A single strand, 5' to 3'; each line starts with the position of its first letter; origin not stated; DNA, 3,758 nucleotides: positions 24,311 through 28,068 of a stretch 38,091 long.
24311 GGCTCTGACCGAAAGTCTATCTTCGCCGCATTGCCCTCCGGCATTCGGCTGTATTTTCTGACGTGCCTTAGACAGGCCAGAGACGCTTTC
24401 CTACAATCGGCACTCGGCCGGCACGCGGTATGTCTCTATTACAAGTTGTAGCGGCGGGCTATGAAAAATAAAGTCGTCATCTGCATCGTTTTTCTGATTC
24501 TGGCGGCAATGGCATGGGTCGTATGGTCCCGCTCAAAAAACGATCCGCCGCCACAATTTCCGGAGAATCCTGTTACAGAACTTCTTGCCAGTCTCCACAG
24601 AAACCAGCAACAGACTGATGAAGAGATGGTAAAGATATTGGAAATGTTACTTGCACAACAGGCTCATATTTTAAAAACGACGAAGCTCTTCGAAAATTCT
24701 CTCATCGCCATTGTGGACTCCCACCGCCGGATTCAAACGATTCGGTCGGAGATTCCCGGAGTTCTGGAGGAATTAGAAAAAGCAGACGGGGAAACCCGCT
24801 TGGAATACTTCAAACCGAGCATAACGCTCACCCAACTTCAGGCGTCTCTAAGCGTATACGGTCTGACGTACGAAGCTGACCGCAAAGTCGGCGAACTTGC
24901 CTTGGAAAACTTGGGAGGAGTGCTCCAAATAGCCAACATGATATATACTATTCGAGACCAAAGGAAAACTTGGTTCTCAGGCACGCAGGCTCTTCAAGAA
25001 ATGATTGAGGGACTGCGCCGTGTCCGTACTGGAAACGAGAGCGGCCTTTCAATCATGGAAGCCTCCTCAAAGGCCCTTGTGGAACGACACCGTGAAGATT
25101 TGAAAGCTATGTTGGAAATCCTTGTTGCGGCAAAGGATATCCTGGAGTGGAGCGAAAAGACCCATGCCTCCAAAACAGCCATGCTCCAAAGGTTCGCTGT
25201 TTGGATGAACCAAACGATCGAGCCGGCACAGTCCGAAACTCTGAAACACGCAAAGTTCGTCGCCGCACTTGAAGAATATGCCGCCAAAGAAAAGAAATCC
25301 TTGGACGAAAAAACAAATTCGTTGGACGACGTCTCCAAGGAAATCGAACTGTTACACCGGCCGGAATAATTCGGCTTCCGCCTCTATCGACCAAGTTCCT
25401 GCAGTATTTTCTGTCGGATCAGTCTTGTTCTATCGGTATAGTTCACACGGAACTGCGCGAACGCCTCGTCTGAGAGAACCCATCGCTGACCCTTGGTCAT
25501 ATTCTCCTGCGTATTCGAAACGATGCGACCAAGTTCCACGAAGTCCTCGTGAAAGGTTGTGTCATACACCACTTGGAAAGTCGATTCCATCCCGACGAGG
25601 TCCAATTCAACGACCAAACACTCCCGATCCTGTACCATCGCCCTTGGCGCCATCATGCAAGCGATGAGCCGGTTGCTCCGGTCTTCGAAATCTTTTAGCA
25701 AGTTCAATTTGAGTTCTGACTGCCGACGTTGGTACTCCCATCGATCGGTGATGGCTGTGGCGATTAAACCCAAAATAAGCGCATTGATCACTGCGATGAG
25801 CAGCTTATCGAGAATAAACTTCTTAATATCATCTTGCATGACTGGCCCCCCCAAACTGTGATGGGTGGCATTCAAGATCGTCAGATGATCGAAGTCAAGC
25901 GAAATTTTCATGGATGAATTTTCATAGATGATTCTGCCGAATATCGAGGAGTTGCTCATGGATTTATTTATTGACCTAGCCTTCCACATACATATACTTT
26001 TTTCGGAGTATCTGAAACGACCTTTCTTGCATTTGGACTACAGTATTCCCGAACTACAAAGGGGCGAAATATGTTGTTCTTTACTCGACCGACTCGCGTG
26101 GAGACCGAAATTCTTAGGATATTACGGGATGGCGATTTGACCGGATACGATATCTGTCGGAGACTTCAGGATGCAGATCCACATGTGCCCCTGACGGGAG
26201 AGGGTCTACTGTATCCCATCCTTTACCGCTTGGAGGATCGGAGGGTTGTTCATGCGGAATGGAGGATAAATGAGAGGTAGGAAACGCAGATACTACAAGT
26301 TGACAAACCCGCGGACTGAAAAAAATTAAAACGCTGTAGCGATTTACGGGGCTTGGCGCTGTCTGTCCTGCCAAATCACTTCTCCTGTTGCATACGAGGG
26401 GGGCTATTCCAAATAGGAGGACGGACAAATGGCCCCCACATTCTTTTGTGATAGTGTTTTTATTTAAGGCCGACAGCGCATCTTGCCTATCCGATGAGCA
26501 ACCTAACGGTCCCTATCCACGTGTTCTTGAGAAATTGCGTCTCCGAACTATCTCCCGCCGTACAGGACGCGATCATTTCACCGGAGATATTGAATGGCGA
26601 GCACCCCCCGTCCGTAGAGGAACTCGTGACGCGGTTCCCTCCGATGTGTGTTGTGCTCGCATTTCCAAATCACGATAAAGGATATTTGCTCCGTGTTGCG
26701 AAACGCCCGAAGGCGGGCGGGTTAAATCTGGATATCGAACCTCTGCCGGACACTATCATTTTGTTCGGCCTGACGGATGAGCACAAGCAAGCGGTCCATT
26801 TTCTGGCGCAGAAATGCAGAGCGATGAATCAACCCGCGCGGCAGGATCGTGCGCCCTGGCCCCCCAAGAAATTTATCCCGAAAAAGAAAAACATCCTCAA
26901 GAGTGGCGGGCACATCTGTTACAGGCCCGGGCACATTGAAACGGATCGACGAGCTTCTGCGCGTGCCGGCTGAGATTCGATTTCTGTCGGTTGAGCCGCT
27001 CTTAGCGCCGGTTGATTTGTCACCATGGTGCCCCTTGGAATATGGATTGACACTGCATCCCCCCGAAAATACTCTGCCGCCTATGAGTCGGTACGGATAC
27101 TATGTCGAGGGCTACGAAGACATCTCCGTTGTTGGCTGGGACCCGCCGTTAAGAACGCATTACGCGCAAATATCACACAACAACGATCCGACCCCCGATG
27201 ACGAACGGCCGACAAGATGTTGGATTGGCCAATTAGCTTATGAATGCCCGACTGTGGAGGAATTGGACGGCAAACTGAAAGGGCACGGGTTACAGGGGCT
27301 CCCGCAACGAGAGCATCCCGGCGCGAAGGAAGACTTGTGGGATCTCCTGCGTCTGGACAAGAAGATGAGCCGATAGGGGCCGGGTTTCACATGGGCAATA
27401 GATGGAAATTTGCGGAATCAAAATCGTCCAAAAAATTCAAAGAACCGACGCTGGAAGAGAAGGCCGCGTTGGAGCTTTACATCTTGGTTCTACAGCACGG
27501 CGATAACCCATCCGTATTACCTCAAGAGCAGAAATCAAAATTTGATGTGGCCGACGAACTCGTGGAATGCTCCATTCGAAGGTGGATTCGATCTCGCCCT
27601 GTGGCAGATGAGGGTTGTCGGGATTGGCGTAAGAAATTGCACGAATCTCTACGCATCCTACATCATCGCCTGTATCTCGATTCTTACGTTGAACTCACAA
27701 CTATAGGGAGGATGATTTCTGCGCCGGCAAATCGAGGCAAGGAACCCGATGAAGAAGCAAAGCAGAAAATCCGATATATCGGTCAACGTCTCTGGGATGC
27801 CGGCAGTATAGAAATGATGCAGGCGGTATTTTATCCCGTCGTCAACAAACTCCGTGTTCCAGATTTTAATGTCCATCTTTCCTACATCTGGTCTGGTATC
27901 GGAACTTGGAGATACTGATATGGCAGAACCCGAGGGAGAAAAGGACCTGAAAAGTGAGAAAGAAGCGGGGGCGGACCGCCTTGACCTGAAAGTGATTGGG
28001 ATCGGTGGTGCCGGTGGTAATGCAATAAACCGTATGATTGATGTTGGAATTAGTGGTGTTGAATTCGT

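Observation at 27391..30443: Island-borne FtsZ fused to a DUF5678-like tail and translationally coupled to a degenerate retropepsin-like protein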

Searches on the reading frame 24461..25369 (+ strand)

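Call 6: search_protein_families(library=ncbifam, proteins=[window:24461-25369:+], max_evalue=0.1)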
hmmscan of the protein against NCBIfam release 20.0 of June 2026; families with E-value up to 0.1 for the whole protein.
window:24461-25369:+ (302 aa): 1 family
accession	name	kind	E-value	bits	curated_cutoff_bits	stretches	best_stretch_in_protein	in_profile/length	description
TIGR03072.1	release_prfH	equivalog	0.037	13.6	166.65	1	143-180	62-99/200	peptide chain release factor H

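Call 13: search_protein_families(library=pfam, proteins=[window:24461-25369:+], max_evalue=0.01)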
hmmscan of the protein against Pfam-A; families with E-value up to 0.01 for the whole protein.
window:24461-25369:+ (302 aa): 0 families

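Call 54: search_protein_families(library=padloc, proteins=[window:24461-25369:+], max_evalue=0.01)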
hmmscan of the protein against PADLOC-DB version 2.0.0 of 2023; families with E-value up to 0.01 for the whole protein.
window:24461-25369:+ (302 aa): 0 families

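Call 55: search_protein_families(library=phrogs, proteins=[window:24461-25369:+], max_evalue=0.01)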
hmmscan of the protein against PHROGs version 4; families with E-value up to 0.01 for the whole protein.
window:24461-25369:+ (302 aa): 0 families

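Call 77: search_protein_families(library=pfam, proteins=[P0233, L069:1506-2147:+, L081:1578-1910:+, L061:342-644:+, L014:3663-3989:+], max_evalue=5)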
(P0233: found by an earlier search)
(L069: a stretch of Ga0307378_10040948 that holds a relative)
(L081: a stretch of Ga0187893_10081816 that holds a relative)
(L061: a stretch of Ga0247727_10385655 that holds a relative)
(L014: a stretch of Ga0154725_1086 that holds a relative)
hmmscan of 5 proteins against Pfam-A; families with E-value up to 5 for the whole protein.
P0233 (140 aa): 1 family
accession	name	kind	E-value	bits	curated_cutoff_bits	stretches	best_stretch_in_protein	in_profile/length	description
PF18929.5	DUF5678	-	1e-05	25.7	23.2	1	90-115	2-27/49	Family of unknown function (DUF5678)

L069:1506-2147:+ (214 aa): 8 families
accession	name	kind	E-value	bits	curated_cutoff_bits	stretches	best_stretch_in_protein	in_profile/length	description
PF18929.5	DUF5678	-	1.1e-12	48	23.2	2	163-187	1-25/49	Family of unknown function (DUF5678)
PF20715.2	DUF6827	-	0.0082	16.4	26.9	1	139-173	95-129/158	Domain of unknown function (DUF6827)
PF20613.4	HipA_2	-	0.028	14.1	27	1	39-86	177-224/240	HipA-like kinase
PF25064.1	ARM_TT21_5th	-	0.045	14.5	27.8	0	152-176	15-39/117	TT21 fifth ARM repeats domain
PF17315.7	FMP23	-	0.054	14.8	27.6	1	146-176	1-30/118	Found in mitochondrial proteome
PF11638.13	DnaA_N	-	0.091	12.9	24.6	0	155-167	49-61/65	DnaA N-terminal domain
PF18472.7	HP1451_C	-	0.23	11.9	25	0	163-178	42-57/67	HP1451 C-terminal domain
PF22039.1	HUTI_composite_bact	-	0.76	9.9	25.5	0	57-66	16-25/26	Imidazolonepropionase-like composite domain, bacteria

L081:1578-1910:+ (111 aa): 1 family
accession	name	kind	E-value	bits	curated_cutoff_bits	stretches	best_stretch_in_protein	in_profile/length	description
PF18929.5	DUF5678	-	7.9e-06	26.1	23.2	1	60-84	1-25/49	Family of unknown function (DUF5678)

L061:342-644:+ (101 aa): 1 family
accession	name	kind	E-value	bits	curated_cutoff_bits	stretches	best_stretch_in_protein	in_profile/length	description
PF18929.5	DUF5678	-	8e-07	29.2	23.2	1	51-79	2-30/49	Family of unknown function (DUF5678)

L014:3663-3989:+ (109 aa): 1 family
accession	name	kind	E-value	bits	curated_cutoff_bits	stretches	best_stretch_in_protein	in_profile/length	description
PF18929.5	DUF5678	-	3.1e-08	33.7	23.2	1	59-85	2-28/49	Family of unknown function (DUF5678)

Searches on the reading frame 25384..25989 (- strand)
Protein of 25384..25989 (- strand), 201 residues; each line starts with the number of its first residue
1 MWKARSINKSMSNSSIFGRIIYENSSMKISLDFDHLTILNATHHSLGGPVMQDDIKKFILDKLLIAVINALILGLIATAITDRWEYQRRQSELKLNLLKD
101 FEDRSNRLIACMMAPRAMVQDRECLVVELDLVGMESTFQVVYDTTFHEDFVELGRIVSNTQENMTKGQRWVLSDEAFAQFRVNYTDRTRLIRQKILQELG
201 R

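Call 3: search_protein_families(library=pfam, proteins=[window:25384-25989:-], max_evalue=1)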
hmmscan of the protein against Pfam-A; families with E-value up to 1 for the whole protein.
window:25384-25989:- (201 aa): 1 family
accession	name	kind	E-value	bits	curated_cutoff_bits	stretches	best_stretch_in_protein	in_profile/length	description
PF16083.10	Phage_holin_3_3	-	0.11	13.1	28.4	0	54-88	22-56/78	LydA holin phage, holin superfamily III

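Call 54: search_protein_families(library=padloc, proteins=[window:25384-25989:-], max_evalue=0.01)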
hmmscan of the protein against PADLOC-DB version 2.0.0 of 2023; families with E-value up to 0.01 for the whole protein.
window:25384-25989:- (201 aa): 0 families

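Call 55: search_protein_families(library=phrogs, proteins=[window:25384-25989:-], max_evalue=0.01)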
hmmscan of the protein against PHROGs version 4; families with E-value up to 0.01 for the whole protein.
window:25384-25989:- (201 aa): 0 families

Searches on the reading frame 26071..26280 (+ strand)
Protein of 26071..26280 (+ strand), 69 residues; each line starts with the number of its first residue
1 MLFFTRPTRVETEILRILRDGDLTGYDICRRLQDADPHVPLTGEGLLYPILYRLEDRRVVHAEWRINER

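Call 13: search_protein_families(library=pfam, proteins=[window:26071-26280:+], max_evalue=0.01)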
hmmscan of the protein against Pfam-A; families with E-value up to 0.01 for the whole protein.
window:26071-26280:+ (69 aa): 1 family
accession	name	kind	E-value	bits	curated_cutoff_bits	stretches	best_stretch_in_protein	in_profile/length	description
PF03551.20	PadR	-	8.5e-09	35.7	27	1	14-66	1-53/75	Transcriptional regulator PadR-like family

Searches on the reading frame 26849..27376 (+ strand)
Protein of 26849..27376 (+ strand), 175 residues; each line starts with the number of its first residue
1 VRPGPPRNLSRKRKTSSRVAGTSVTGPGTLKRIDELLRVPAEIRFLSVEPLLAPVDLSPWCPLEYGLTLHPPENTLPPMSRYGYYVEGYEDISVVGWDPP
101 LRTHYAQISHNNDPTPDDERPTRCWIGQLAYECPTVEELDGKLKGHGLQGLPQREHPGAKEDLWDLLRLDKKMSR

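Call 3: search_protein_families(library=pfam, proteins=[window:26849-27376:+], max_evalue=1)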
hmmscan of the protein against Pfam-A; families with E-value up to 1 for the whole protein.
window:26849-27376:+ (175 aa): 1 family
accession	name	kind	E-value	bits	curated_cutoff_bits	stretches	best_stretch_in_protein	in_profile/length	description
PF07505.17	DUF5131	-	4e-07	30.2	28.9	1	21-58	132-173/243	Protein of unknown function (DUF5131)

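Call 55: search_protein_families(library=phrogs, proteins=[window:26849-27376:+], max_evalue=0.01)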
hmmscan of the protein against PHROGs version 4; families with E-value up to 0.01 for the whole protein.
window:26849-27376:+ (175 aa): 1 family
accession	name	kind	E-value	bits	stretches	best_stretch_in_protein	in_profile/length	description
phrog_2045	-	unknown function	3.5e-06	27.6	1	20-60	141-182/299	-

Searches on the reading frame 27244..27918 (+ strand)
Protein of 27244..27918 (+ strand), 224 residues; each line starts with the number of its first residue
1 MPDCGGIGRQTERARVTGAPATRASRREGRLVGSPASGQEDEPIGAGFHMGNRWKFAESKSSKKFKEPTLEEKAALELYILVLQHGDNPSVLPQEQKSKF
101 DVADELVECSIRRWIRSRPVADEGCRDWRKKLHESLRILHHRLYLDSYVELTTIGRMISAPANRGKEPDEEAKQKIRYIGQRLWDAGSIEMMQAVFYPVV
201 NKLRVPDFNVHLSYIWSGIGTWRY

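Call 77: search_protein_families(library=pfam, proteins=[window:27244-27918:+], max_evalue=5)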
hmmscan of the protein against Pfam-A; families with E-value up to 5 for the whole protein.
window:27244-27918:+ (224 aa): 0 families

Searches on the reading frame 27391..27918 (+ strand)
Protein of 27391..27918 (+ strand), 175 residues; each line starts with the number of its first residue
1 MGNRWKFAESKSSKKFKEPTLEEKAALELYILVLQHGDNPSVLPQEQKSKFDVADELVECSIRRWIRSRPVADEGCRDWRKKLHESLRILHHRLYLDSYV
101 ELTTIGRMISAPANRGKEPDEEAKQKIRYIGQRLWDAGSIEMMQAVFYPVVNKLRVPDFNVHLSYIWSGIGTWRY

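Call 3: search_protein_families(library=pfam, proteins=[window:27391-27918:+], max_evalue=1)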
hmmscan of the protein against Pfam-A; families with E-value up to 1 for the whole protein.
window:27391-27918:+ (175 aa): 0 families

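Call 6: search_protein_families(library=ncbifam, proteins=[window:27391-27918:+], max_evalue=0.1)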
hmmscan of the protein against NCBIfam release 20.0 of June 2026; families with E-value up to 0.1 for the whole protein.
window:27391-27918:+ (175 aa): 0 families

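Call 54: search_protein_families(library=padloc, proteins=[window:27391-27918:+], max_evalue=0.01)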
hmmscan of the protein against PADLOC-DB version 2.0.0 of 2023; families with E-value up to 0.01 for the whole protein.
window:27391-27918:+ (175 aa): 0 families

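Call 55: search_protein_families(library=phrogs, proteins=[window:27391-27918:+], max_evalue=0.01)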
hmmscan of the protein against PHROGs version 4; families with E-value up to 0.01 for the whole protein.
window:27391-27918:+ (175 aa): 0 families

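Call 77: search_protein_families(library=pfam, proteins=[P0233, L069:1506-2147:+, L081:1578-1910:+, L061:342-644:+, L014:3663-3989:+], max_evalue=5)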
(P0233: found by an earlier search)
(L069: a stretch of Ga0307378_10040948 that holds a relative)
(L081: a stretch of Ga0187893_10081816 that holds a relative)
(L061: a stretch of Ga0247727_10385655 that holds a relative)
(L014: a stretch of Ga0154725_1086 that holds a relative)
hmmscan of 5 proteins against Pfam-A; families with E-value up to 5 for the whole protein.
P0233 (140 aa): 1 family
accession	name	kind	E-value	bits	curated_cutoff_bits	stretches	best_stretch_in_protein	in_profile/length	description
PF18929.5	DUF5678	-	1e-05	25.7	23.2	1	90-115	2-27/49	Family of unknown function (DUF5678)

L069:1506-2147:+ (214 aa): 8 families
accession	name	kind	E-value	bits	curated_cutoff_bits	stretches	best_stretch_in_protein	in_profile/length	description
PF18929.5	DUF5678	-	1.1e-12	48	23.2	2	163-187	1-25/49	Family of unknown function (DUF5678)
PF20715.2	DUF6827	-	0.0082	16.4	26.9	1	139-173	95-129/158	Domain of unknown function (DUF6827)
PF20613.4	HipA_2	-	0.028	14.1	27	1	39-86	177-224/240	HipA-like kinase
PF25064.1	ARM_TT21_5th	-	0.045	14.5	27.8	0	152-176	15-39/117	TT21 fifth ARM repeats domain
PF17315.7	FMP23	-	0.054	14.8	27.6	1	146-176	1-30/118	Found in mitochondrial proteome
PF11638.13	DnaA_N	-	0.091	12.9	24.6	0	155-167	49-61/65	DnaA N-terminal domain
PF18472.7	HP1451_C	-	0.23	11.9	25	0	163-178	42-57/67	HP1451 C-terminal domain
PF22039.1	HUTI_composite_bact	-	0.76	9.9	25.5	0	57-66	16-25/26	Imidazolonepropionase-like composite domain, bacteria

L081:1578-1910:+ (111 aa): 1 family
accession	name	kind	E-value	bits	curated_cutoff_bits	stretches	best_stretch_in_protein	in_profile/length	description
PF18929.5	DUF5678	-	7.9e-06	26.1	23.2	1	60-84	1-25/49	Family of unknown function (DUF5678)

L061:342-644:+ (101 aa): 1 family
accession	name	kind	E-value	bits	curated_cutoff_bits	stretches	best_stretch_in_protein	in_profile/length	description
PF18929.5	DUF5678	-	8e-07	29.2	23.2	1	51-79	2-30/49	Family of unknown function (DUF5678)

L014:3663-3989:+ (109 aa): 1 family
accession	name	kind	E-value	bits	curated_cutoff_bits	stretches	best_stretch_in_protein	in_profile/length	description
PF18929.5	DUF5678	-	3.1e-08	33.7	23.2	1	59-85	2-28/49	Family of unknown function (DUF5678)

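Call 82: search_solved_structures(query=window:27391-27918:+, max_evalue=1)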
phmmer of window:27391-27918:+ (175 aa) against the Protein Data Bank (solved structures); distinct sequences matched with E-value up to 1: 2.
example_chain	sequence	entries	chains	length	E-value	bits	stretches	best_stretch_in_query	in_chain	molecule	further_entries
5jhq_A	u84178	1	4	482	0.15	15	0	24-60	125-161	Tankyrase-1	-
8fre_A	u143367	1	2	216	0.16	14.9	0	22-50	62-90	RBL4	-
